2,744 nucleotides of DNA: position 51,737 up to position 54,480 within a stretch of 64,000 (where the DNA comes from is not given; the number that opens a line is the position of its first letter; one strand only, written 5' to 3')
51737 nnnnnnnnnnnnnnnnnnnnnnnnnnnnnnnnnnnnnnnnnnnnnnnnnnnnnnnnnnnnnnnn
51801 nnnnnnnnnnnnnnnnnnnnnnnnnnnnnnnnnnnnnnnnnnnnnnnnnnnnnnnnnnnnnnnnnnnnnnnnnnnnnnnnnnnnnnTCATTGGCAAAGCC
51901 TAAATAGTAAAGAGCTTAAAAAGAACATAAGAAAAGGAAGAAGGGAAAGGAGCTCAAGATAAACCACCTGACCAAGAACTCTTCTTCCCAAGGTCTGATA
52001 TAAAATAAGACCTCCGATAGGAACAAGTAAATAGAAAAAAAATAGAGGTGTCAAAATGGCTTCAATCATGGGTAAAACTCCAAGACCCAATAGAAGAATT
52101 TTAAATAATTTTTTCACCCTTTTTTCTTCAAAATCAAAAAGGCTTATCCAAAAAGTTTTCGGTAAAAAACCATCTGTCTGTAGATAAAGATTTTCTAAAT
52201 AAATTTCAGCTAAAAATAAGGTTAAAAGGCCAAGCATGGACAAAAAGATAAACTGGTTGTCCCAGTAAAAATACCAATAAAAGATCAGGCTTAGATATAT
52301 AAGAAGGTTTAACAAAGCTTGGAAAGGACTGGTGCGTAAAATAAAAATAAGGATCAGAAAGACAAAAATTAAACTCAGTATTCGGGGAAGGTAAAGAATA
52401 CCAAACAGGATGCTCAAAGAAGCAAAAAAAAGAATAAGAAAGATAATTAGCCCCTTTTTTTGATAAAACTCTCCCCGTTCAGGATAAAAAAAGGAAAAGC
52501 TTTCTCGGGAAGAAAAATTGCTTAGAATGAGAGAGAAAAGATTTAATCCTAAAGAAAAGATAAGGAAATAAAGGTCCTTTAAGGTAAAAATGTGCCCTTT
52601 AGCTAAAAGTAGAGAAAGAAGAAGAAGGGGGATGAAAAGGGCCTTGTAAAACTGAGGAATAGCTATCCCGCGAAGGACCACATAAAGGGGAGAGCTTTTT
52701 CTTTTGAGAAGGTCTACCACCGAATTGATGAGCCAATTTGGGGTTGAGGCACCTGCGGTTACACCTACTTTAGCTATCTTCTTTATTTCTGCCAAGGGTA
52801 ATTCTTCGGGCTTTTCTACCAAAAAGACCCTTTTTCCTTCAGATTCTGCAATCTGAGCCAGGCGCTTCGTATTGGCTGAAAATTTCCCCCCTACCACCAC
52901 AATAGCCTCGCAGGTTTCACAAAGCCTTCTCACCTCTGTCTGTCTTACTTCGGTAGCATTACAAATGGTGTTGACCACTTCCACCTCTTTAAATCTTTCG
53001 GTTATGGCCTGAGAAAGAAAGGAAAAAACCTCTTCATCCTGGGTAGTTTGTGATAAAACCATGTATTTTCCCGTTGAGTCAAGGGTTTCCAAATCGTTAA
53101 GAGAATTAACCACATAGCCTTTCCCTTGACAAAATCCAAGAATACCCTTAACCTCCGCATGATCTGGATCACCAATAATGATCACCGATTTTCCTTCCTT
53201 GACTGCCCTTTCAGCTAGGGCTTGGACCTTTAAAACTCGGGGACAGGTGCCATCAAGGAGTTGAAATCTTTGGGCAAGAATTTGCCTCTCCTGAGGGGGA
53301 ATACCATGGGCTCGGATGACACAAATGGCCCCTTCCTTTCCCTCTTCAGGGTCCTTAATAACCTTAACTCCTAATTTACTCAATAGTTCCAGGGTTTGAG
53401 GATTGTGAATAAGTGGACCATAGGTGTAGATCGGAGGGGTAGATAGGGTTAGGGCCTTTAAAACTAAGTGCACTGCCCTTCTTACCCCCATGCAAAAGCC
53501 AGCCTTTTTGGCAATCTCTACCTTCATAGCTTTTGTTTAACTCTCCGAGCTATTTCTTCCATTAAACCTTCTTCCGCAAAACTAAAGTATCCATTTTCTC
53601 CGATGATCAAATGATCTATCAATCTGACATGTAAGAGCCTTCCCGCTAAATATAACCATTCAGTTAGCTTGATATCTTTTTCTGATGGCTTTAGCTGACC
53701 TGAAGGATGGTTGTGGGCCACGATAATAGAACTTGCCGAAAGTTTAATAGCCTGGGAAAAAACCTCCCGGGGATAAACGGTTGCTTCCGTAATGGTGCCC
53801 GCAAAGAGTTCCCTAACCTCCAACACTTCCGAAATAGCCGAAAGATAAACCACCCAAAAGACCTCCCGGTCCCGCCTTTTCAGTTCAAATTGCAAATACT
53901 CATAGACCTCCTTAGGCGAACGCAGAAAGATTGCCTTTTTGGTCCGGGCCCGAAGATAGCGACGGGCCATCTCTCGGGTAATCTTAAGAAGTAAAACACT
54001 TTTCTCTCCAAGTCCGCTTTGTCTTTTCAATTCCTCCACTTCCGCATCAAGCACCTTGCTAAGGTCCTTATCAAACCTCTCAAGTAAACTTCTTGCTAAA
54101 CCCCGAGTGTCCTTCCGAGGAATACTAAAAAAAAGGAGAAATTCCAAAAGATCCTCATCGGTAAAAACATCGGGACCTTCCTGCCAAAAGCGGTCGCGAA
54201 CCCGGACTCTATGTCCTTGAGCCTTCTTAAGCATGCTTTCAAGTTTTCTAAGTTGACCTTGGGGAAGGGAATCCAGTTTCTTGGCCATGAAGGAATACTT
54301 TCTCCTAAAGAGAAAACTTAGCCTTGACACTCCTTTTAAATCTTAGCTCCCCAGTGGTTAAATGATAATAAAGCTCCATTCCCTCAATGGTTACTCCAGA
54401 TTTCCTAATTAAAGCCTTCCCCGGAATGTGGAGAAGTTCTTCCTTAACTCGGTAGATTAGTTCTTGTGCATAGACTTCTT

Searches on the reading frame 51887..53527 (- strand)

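Call 52: search_protein_families(library=pfam, proteins=[window:51887-53527:-], max_evalue=0.00001)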
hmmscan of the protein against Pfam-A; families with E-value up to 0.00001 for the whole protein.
window:51887-53527:- (546 aa): 1 family
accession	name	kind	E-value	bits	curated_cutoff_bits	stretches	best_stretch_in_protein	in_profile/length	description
PF02401.23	LYTB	-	4.8e-88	295.4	24.5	1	3-274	1-266/267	LytB protein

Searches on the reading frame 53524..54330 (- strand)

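Call 52: search_protein_families(library=pfam, proteins=[window:53524-54330:-], max_evalue=0.00001)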
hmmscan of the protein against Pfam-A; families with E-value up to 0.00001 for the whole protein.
window:53524-54330:- (268 aa): 2 families
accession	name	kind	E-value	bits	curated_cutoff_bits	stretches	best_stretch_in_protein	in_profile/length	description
PF04002.20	RadC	-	9.2e-43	145.5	22.1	1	137-256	2-121/121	RadC-like JAB domain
PF20582.4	UPF0758_N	-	2.6e-07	31.1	27.1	1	43-110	9-74/77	UPF0758 N-terminal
